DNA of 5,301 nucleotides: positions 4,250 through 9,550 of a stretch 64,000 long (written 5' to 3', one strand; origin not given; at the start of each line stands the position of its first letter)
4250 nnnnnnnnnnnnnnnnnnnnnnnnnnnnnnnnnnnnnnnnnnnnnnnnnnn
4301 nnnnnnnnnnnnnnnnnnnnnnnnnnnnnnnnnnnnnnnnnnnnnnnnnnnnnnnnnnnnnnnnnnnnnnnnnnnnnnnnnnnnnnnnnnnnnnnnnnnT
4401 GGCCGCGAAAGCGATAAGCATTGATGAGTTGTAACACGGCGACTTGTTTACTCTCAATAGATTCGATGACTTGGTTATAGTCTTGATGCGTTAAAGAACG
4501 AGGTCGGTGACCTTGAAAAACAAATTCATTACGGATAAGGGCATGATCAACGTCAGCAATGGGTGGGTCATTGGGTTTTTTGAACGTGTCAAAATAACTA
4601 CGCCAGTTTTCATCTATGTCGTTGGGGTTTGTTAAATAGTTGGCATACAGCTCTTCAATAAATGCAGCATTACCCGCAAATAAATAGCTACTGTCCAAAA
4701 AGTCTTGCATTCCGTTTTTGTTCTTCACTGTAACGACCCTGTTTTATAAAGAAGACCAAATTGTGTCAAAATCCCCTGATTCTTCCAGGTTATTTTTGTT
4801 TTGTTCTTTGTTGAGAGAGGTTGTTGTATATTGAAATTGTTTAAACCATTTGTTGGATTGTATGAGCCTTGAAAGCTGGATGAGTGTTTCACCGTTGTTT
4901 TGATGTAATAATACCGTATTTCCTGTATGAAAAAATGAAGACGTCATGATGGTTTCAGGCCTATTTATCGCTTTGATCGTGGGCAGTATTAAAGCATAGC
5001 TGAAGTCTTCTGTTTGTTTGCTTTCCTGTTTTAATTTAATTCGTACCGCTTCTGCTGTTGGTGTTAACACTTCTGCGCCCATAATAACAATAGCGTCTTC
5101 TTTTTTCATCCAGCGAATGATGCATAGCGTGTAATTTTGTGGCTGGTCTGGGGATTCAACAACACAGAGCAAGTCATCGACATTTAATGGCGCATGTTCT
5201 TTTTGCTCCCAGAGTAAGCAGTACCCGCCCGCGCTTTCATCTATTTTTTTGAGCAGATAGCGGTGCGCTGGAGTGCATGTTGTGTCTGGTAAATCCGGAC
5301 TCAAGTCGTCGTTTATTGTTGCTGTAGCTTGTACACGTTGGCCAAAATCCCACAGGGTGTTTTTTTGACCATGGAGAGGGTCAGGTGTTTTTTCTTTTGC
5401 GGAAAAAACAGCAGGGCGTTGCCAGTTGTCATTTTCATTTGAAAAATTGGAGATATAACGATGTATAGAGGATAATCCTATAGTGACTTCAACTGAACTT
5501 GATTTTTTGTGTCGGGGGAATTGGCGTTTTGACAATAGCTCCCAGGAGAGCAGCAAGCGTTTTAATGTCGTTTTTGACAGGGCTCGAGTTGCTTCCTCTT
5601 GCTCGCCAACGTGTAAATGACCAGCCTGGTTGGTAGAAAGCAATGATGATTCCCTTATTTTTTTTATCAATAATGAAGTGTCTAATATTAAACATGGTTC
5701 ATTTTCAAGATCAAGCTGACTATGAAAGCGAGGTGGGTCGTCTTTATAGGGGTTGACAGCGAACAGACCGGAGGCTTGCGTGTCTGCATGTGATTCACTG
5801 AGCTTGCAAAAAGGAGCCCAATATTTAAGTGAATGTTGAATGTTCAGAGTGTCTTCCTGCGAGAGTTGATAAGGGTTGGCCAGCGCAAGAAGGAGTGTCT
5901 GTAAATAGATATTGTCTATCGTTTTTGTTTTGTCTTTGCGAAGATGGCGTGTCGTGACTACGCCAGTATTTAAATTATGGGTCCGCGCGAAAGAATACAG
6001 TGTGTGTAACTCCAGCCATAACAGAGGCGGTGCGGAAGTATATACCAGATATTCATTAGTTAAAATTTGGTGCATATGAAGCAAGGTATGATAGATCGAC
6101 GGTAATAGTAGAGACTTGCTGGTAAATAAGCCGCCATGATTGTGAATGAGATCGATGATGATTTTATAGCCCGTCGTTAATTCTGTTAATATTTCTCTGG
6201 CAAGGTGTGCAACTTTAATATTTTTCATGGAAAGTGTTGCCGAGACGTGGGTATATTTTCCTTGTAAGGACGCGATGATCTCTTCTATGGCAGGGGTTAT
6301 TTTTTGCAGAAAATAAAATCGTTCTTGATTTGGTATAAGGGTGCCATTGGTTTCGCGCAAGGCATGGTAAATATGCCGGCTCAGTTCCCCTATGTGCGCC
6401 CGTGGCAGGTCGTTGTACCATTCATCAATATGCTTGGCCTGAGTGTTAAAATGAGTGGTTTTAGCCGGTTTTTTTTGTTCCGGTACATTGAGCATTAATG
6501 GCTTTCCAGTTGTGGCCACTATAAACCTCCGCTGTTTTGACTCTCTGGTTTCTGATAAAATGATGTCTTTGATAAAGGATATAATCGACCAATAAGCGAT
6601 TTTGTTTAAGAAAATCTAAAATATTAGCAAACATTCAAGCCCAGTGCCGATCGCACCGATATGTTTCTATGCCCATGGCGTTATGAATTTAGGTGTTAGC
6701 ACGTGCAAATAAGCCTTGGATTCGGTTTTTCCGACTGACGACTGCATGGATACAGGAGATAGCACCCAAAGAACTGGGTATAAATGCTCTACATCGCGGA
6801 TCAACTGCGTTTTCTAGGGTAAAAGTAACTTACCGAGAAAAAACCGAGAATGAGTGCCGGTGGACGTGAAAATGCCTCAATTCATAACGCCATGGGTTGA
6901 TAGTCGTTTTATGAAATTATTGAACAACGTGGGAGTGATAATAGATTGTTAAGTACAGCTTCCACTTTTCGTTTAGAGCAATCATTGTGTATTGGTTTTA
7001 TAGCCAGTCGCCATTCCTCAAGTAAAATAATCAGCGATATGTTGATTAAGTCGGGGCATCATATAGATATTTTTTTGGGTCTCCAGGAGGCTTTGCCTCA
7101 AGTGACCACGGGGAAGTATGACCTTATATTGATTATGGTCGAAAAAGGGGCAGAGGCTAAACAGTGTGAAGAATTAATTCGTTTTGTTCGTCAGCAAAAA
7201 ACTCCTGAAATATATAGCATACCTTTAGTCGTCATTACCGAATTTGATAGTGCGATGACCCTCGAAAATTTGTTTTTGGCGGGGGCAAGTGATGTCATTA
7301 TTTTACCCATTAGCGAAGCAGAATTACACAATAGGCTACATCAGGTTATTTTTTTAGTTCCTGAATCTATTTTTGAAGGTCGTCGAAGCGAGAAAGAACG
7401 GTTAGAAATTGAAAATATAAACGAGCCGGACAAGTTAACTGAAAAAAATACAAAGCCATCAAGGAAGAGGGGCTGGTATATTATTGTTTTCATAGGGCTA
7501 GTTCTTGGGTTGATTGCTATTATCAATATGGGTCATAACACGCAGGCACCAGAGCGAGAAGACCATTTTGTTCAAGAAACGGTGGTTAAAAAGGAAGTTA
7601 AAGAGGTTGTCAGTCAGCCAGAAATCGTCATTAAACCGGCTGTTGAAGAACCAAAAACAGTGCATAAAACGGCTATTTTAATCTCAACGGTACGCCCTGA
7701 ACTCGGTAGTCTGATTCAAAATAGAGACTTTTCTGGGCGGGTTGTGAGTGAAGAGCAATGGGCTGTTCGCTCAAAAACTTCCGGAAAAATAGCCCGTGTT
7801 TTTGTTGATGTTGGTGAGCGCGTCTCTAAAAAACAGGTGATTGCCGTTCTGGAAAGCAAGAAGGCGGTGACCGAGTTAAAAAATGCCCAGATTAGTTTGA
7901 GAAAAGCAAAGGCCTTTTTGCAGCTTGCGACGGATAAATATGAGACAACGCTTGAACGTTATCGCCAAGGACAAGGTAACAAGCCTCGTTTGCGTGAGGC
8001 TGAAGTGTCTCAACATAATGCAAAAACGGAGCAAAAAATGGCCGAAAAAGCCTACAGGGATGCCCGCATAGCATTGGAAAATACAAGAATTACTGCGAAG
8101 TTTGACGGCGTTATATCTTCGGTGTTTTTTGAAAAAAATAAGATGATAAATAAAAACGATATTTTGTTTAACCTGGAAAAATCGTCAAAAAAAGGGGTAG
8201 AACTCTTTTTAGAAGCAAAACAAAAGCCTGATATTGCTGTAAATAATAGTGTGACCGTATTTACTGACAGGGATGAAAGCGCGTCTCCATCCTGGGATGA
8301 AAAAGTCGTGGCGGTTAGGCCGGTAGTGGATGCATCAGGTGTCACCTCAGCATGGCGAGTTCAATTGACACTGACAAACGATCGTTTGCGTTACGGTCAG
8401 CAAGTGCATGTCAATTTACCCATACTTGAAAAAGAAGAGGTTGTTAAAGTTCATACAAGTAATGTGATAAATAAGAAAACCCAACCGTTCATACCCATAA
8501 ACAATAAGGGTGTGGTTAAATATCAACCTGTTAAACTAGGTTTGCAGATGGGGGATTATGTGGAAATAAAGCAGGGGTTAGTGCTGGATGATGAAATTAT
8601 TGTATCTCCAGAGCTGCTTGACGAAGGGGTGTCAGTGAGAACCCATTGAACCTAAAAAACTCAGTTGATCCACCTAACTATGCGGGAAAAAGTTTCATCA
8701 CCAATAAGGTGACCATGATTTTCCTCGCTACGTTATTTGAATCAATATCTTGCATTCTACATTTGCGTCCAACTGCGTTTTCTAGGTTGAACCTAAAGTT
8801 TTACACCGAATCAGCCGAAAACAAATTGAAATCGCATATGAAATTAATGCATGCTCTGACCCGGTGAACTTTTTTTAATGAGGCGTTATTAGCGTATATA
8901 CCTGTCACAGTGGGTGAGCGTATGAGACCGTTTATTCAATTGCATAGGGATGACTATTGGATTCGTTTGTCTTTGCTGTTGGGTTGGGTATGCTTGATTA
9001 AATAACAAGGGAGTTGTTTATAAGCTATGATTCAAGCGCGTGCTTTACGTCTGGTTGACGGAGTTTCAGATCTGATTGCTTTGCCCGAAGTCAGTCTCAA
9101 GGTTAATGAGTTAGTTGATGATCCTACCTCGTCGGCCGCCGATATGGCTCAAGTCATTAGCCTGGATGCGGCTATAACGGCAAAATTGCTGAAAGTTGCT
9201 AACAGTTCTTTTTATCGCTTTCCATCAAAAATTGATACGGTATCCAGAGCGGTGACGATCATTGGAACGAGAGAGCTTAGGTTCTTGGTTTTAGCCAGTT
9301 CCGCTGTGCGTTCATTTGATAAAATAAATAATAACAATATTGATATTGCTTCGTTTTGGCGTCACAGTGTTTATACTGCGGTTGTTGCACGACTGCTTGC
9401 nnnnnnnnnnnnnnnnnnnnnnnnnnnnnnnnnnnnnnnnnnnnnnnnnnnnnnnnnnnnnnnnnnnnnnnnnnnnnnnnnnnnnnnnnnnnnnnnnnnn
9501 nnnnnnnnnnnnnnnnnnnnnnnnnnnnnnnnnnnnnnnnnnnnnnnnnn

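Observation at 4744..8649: Divergent pair flanking repeat A: a 591-aa protein with a PilZ-like DxSxGG motif fused onto the 5' end of the sucAB-lpd operon, and a pseudo-receiver-TM-HlyD-like adaptor fusion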

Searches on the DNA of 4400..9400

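Call 48: search_rna_families(source=window, start=4400, end=9400, threshold=evalue, max_evalue=1)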
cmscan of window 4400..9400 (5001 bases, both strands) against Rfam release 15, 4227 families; matches with E-value up to 1: 0.
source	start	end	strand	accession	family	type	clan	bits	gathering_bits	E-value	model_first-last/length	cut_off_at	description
